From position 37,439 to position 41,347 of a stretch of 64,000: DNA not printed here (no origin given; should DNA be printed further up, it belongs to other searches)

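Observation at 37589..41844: Translationally coupled cohesin-like lipoprotein and dockerin-bearing M6 metalloprotease: a candidate cohesin-dockerin surface-anchoring pair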

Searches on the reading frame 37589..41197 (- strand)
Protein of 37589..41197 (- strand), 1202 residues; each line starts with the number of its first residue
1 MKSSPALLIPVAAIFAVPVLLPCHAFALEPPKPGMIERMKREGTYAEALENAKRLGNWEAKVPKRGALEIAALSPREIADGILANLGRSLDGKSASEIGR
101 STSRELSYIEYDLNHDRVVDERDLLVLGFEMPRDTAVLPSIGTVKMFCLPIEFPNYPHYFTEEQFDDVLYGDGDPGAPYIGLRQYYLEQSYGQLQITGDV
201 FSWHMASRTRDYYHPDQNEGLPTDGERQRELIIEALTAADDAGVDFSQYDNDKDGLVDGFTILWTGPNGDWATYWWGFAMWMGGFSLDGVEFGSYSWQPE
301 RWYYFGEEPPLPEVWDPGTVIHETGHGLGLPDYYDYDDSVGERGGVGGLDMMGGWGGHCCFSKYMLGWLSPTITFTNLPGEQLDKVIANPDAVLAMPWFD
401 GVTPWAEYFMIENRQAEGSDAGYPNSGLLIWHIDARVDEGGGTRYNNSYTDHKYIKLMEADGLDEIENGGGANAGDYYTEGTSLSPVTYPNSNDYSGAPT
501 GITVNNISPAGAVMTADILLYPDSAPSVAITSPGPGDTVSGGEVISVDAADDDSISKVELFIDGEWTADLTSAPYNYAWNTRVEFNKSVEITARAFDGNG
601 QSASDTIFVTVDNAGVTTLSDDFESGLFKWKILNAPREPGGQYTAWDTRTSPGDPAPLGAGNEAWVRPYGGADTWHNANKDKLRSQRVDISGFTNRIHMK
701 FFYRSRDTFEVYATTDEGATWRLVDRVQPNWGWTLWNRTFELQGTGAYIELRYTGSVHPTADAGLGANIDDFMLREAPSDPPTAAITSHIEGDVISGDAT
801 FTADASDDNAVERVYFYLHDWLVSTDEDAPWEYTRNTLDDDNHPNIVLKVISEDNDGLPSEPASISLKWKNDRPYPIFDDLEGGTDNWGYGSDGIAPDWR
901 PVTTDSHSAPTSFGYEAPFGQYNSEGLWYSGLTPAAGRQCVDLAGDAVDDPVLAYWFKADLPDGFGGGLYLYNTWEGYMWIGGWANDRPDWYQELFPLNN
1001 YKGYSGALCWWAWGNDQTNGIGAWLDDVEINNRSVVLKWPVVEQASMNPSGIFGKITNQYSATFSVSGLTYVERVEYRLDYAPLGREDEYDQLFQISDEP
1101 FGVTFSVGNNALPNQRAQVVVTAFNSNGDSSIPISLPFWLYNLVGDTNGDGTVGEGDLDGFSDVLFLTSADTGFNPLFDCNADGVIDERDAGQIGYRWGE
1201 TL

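Call 3: search_protein_families(library=pfam, proteins=[window:37589-41197:-], max_evalue=1)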
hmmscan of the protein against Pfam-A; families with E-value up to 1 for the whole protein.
window:37589-41197:- (1202 aa): 3 families
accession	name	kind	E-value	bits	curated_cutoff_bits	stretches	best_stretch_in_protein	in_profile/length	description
PF17957.7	Big_7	-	5.8e-28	97.8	24.1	2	526-593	1-70/70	Bacterial Ig domain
PF05547.17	Peptidase_M6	-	1.2e-10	41.5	22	2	156-252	40-141/294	Immune inhibitor A peptidase M6, catalytic domain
PF00404.24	Dockerin_1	-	0.049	14.3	22.9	1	1145-1191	2-49/57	Dockerin type I domain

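Call 5: search_protein_families(library=ncbifam, proteins=[window:37589-41197:-], max_evalue=1)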
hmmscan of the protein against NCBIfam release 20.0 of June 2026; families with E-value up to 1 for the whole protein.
window:37589-41197:- (1202 aa): 2 families
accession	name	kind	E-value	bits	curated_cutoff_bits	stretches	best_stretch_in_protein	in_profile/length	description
TIGR03296.1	M6dom_TIGR03296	domain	6e-42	144.5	110.8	1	152-432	5-286/286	M6 family metalloprotease domain-containing protein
NF052323.1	T9SSA_dep_M6i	equivalog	2.9e-06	25.5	600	1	425-515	424-540/1043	T9SS-dependent M6-like inactivated metalloprotease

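Call 19: find_homologous_proteins(query=window:37589-41197:-, max_evalue=0.00001)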
Query window:37589-41197:- (1202 aa): 723 proteins with E <= 0.00001 among 8000 candidates; the best 120 are listed.
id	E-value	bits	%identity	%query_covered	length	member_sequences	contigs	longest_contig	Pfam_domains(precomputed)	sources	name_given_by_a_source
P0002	0.0e+0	2856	100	100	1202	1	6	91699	PF17957.8,PF05547.18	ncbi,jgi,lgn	ncbi:MAG: M6 family metalloprotease domain-containing protein [bacterium]|jgi:M6 family metalloprote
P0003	0.0e+0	1248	55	85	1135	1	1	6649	PF17957.8,PF05547.18,PF09099.17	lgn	-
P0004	0.0e+0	1199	54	83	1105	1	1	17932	PF01833.31,PF17957.8,PF05547.18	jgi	jgi:M6 family metalloprotease-like protein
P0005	0.0e+0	1151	50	88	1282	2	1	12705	PF17957.8,PF05547.18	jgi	-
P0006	0.0e+0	1148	47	94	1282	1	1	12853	PF01833.31,PF00404.25,PF17957.8,PF05547.18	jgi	jgi:M6 family metalloprotease-like protein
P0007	0.0e+0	1139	45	98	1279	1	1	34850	PF01833.31,PF17957.8,PF05547.18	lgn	-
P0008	0.0e+0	1136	45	100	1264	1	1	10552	PF01833.31,PF17957.8,PF05547.18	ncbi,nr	ncbi:MAG: M6 family metalloprotease domain-containing protein [bacterium]|nr:M6 family metalloprotea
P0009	0.0e+0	1133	50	86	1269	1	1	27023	PF01833.31,PF17957.8,PF05547.18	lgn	-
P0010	0.0e+0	1130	44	99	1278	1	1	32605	PF00404.25,PF17957.8,PF05547.18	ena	-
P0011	0.0e+0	1129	50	86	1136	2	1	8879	PF01833.31,PF17957.8,PF05547.18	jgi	-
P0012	0.0e+0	1128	50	85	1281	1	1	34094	PF00404.25,PF17957.8,PF05547.18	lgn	-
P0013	0.0e+0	1126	49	89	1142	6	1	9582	PF01833.31,PF17957.8,PF05547.18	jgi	-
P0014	0.0e+0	1121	49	84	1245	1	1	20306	PF01833.31,PF17957.8,PF05547.18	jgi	jgi:M6 family metalloprotease-like protein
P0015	0.0e+0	1117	49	86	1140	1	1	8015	PF01833.31,PF17957.8,PF05547.18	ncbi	-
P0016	0.0e+0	1103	49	83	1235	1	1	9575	PF01833.31,PF17957.8,PF05547.18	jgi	jgi:M6 family metalloprotease-like protein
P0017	0.0e+0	1102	49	84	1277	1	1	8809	PF01833.31,PF00404.25,PF17957.8,PF05547.18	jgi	jgi:M6 family metalloprotease-like protein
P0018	0.0e+0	1093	47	89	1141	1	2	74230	PF01833.31,PF17957.8,PF05547.18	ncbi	-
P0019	0.0e+0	1091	49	89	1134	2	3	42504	PF01833.31,PF17957.8,PF05547.18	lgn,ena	-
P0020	0.0e+0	1087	44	99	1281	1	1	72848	PF01833.31,PF00404.25,PF17957.8,PF05547.18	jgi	jgi:M6 family metalloprotease-like protein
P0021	0.0e+0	1085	49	84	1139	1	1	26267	PF01833.31,PF17957.8,PF05547.18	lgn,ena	-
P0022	0.0e+0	1066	49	84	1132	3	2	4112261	PF17957.8,PF05547.18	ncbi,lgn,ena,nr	ncbi:MAG: M6 family metalloprotease domain-containing protein [Planctomycetales bacterium]|nr:M6 fam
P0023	0.0e+0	1063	50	87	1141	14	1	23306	PF01833.31,PF17957.8,PF05547.18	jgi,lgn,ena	-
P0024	0.0e+0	1060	49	84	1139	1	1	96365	PF01833.31,PF17957.8,PF05547.18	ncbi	-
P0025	0.0e+0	1059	46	86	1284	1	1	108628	PF00404.25,PF17957.8,PF05547.18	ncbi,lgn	-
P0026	0.0e+0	1058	48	86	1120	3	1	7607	PF01833.31,PF17957.8,PF05547.18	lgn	-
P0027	0.0e+0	1052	48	88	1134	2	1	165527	PF17957.8,PF05547.18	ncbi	ncbi:MAG: M6 family metalloprotease domain-containing protein [bacterium]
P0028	0.0e+0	1043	47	87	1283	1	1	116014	PF00404.25,PF17957.8,PF05547.18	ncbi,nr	ncbi:M6 family metalloprotease domain-containing protein [bacterium]|nr:M6 family metalloprotease do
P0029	0.0e+0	1039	48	86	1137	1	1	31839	PF01833.31,PF17957.8,PF05547.18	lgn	-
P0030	0.0e+0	1027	47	84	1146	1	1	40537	PF01833.31,PF17957.8,PF05547.18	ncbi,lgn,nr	ncbi:M6 family metalloprotease domain-containing protein [bacterium]|nr:M6 family metalloprotease do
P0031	0.0e+0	1027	47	86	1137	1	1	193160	PF01833.31,PF17957.8,PF05547.18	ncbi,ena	-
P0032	0.0e+0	1024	47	86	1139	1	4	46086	PF01833.31,PF17957.8,PF05547.18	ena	-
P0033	0.0e+0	1021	47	84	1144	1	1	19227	PF01833.31,PF17957.8,PF05547.18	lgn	-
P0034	0.0e+0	1017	46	88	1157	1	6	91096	PF01833.31,PF17957.8,PF05547.18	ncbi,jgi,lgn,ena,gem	-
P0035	1.1e-297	1009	47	87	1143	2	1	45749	PF01833.31,PF17957.8,PF05547.18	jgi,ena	-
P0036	1.1e-295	1002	46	86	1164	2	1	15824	PF01833.31,PF17957.8,PF05547.18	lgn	-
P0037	2.8e-293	994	45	84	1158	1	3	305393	PF01833.31,PF17957.8,PF05547.18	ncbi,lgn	-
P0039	1.1e-285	969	46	85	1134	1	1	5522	PF01833.31,PF17957.8,PF05547.18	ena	-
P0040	1.2e-284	966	55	64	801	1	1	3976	PF17957.8,PF05547.18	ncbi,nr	ncbi:MAG TPA: M6 family metalloprotease domain-containing protein, partial [Firmicutes bacterium]|nr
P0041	2.6e-235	802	48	67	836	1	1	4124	PF17957.8,PF05547.18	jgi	jgi:M6 family metalloprotease-like protein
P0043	5.8e-151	523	45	43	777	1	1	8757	PF05547.18,PF13620.13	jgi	jgi:M6 family metalloprotease-like protein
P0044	1.6e-115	405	40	50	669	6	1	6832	PF17957.8,PF05547.18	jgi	-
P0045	1.7e-114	402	40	50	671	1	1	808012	PF17957.8,PF05547.18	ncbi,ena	-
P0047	2.4e-112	395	40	49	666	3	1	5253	PF17957.8,PF05547.18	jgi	-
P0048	4.1e-112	394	40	49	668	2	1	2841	PF17957.8,PF05547.18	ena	-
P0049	4.8e-112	394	38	51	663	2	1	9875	PF17957.8,PF05547.18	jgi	jgi:M6 family metalloprotease-like protein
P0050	4.9e-112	394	40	49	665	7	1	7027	PF17957.8,PF05547.18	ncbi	-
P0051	9.1e-112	393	39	50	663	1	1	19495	PF17957.8,PF05547.18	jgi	jgi:M6 family metalloprotease-like protein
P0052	1.4e-111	392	38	51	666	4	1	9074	PF17957.8,PF05547.18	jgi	jgi:M6 family metalloprotease-like protein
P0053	2.0e-111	392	41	49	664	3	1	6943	PF17957.8,PF05547.18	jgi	jgi:M6 family metalloprotease-like protein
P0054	1.1e-110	389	39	51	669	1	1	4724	PF17957.8,PF05547.18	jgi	jgi:M6 family metalloprotease-like protein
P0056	1.3e-110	389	38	50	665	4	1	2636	PF17957.8,PF05547.18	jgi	jgi:M6 family metalloprotease-like protein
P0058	4.6e-110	387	41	50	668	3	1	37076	PF17957.8,PF05547.18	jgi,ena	-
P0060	6.7e-110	387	40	50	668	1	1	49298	PF17957.8,PF05547.18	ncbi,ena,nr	ncbi:MAG TPA: M6 family metalloprotease domain-containing protein [Terriglobales bacterium]|nr:M6 fa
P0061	7.2e-110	387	39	50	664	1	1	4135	PF17957.8,PF05547.18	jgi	jgi:M6 family metalloprotease-like protein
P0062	8.5e-110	386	40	49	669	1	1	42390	PF17957.8,PF05547.18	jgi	jgi:M6 family metalloprotease-like protein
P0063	9.4e-110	386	39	51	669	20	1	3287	PF17957.8,PF05547.18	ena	-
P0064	1.6e-109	385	38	50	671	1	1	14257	PF17957.8,PF05547.18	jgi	jgi:M6 family metalloprotease-like protein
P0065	1.6e-109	385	40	49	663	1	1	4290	PF17957.8,PF05547.18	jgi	jgi:M6 family metalloprotease-like protein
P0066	2.7e-109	385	39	49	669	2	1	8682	PF17957.8,PF05547.18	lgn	-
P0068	6.3e-109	383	38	49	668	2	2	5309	PF17957.8,PF05547.18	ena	-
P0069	8.4e-109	383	40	49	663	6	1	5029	PF17957.8,PF05547.18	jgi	jgi:M6 family metalloprotease-like protein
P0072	2.3e-108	382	44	40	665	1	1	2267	PF17957.8,PF05547.18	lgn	-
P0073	3.0e-108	381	38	50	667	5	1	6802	PF17957.8,PF05547.18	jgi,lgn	jgi:M6 family metalloprotease-like protein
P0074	3.8e-108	381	39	50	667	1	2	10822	PF17957.8,PF05547.18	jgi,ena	jgi:M6 family metalloprotease-like protein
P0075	4.7e-108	381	38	51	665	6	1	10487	PF17957.8,PF05547.18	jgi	-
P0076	5.6e-108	380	38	51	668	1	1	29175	PF17957.8,PF05547.18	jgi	jgi:M6 family metalloprotease-like protein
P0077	1.5e-107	379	39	49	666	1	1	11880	PF17957.8,PF05547.18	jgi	jgi:M6 family metalloprotease-like protein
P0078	1.5e-107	379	39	49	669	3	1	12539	PF17957.8,PF05547.18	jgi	jgi:M6 family metalloprotease-like protein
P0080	2.3e-107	378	39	51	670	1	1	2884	PF17957.8,PF05547.18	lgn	-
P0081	2.3e-107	378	42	41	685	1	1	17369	PF05547.18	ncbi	-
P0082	2.5e-107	378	39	51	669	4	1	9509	PF17957.8,PF05547.18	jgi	jgi:M6 family metalloprotease-like protein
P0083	5.6e-107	377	39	51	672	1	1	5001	PF17957.8,PF05547.18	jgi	-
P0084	5.9e-107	377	38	50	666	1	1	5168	PF17957.8,PF05547.18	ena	-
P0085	8.5e-107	376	48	34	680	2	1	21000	PF05547.18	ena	-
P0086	8.9e-107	376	37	51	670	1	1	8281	PF17957.8,PF05547.18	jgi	jgi:M6 family metalloprotease-like protein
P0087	9.5e-107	376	40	50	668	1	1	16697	PF17957.8,PF05547.18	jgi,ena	-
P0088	1.1e-106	376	39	51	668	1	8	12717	PF17957.8,PF05547.18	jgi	jgi:M6 family metalloprotease-like protein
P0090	1.6e-106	376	39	51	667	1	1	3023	PF17957.8,PF05547.18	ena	-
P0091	1.6e-106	375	40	49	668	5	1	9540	PF17957.8,PF05547.18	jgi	jgi:M6 family metalloprotease-like protein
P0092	2.5e-106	375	42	41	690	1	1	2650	PF05547.18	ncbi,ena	-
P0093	3.3e-106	374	40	50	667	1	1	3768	PF17957.8,PF05547.18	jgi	jgi:M6 family metalloprotease-like protein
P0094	3.5e-106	374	38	49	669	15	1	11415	PF17957.8,PF05547.18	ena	-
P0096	4.1e-106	374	37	50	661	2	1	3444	PF17957.8,PF05547.18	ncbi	-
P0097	4.2e-106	374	39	50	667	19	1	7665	PF17957.8,PF05547.18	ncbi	ncbi:MAG: M6 family metalloprotease domain-containing protein [Candidatus Aminicenantales bacterium]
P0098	4.4e-106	374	39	49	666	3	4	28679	PF17957.8,PF05547.18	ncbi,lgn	-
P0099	5.4e-106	374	38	50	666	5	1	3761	PF17957.8,PF05547.18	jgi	jgi:M6 family metalloprotease-like protein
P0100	6.5e-106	373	38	51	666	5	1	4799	PF17957.8,PF05547.18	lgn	-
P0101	6.6e-106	373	38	51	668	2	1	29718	PF17957.8,PF05547.18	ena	-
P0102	7.8e-106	373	39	50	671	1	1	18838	PF17957.8,PF05547.18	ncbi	-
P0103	9.6e-106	373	43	38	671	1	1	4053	PF17957.8,PF05547.18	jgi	jgi:M6 family metalloprotease-like protein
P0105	1.2e-105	373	38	50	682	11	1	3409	PF17957.8,PF05547.18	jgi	jgi:M6 family metalloprotease-like protein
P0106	1.3e-105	372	42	40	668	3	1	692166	PF17957.8,PF05547.18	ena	-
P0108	1.9e-105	372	39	50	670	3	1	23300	PF17957.8,PF05547.18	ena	-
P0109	2.1e-105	372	37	51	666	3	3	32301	PF17957.8,PF05547.18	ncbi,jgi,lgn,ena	-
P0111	2.9e-105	371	38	51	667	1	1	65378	PF17957.8,PF05547.18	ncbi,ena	-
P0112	3.5e-105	371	38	49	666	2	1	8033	PF17957.8,PF05547.18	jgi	jgi:M6 family metalloprotease-like protein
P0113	3.6e-105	371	38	50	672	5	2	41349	PF17957.8,PF05547.18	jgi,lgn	-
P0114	3.6e-105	371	38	51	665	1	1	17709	PF17957.8,PF05547.18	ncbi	-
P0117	7.0e-105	370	38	50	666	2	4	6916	PF17957.8,PF05547.18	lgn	-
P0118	7.4e-105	370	37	50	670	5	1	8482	PF17957.8,PF05547.18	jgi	-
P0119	8.5e-105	370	38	49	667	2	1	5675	PF17957.8,PF05547.18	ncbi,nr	ncbi:MAG TPA: M6 family metalloprotease domain-containing protein [Acidobacteriota bacterium]|nr:M6 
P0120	9.0e-105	370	37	50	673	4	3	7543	PF17957.8,PF05547.18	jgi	-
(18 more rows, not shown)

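Call 32: find_related_loci(query=A3, collection=genome_contigs, flank=6000)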
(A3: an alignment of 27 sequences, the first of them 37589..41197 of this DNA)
Query A3 (1202 aa) in genome_contigs; peptide patterns used: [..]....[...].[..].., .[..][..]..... (x = any residue, [..] = any of these).
136 stretches matched a pattern; 88 encode a relative of the query (tblastn E <= 1e-3); the best 80 are kept; 80 distinct loci.
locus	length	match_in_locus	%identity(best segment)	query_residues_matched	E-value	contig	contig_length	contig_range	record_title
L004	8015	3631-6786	49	30-1064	0e+0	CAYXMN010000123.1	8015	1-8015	MAG TPA_asm: uncultured Planctomycetales bacterium isolate SRP192927_co7_193 genome assembly, contig: NODE_19642_length_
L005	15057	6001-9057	49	25-1037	0e+0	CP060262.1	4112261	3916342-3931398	MAG: Planctomycetales bacterium isolate HK-STAS-UBP7_A-1 chromosome, complete genome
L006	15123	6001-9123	48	1-1037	0e+0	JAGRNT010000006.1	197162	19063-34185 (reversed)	MAG: bacterium isolate UBP7 HKST-UBA03 NODE_6_length_197162_cov_6.568090, whole genome shotgun sequence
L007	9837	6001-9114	45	11-1034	0e+0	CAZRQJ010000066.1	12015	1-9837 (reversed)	MAG TPA_asm: uncultured Planctomycetia bacterium isolate SRP257756_co1_248 genome assembly, contig: NODE_4798_length_120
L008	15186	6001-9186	48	4-1065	0e+0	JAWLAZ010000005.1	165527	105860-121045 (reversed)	MAG: bacterium isolate AC1.30 AC1.30.fa-5, whole genome shotgun sequence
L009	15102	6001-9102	47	19-1033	0e+0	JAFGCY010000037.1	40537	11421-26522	MAG: bacterium isolate Zod_Metabat.1143 k87_3742081, whole genome shotgun sequence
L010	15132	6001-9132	47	1-1037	0e+0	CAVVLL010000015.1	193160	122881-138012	MAG: uncultured bacterium isolate MFD04716.bin.2.297 genome assembly, contig: contig_83460, whole genome shotgun sequenc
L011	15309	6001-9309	45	1-1082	0e+0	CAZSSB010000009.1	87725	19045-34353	MAG TPA_asm: uncultured Planctomycetales bacterium isolate binchicken_co334_328 genome assembly, contig: NODE_337_length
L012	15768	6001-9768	47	25-1202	0e+0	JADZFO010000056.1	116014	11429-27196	MAG: bacterium isolate SJ870 c_000001403656, whole genome shotgun sequence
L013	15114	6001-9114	45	21-1032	0e+0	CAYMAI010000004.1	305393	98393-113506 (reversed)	MAG TPA_asm: uncultured Planctomycetia bacterium isolate SRP239054_co1_35 genome assembly, contig: NODE_13_length_305393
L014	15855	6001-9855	46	1-1202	0e+0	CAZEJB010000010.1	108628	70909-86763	MAG TPA_asm: uncultured Planctomycetales bacterium isolate binchicken_co199_143 genome assembly, contig: NODE_244_length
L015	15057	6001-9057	49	27-1032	0e+0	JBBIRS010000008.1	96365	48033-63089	MAG: Planctomycetales bacterium isolate QH1S170213_bin_355 NODE_281_length_96365_cov_6.737732, whole genome shotgun sequ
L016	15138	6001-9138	48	25-1070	0e+0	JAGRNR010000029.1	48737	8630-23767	MAG: bacterium isolate UBP7 HKST-UBA01 NODE_29_length_48737_cov_17.943609, whole genome shotgun sequence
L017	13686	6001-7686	40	12-613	5e-115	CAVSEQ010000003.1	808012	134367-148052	MAG: Candidatus Aminicenantes bacterium isolate MFD01872.bin.1.66 genome assembly, contig: contig_42581, whole genome sh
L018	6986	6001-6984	57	25-354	2e-108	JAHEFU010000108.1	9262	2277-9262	MAG: Planctomycetales bacterium isolate Ww346 NODE_19458_length_9262_cov_3.081939, whole genome shotgun sequence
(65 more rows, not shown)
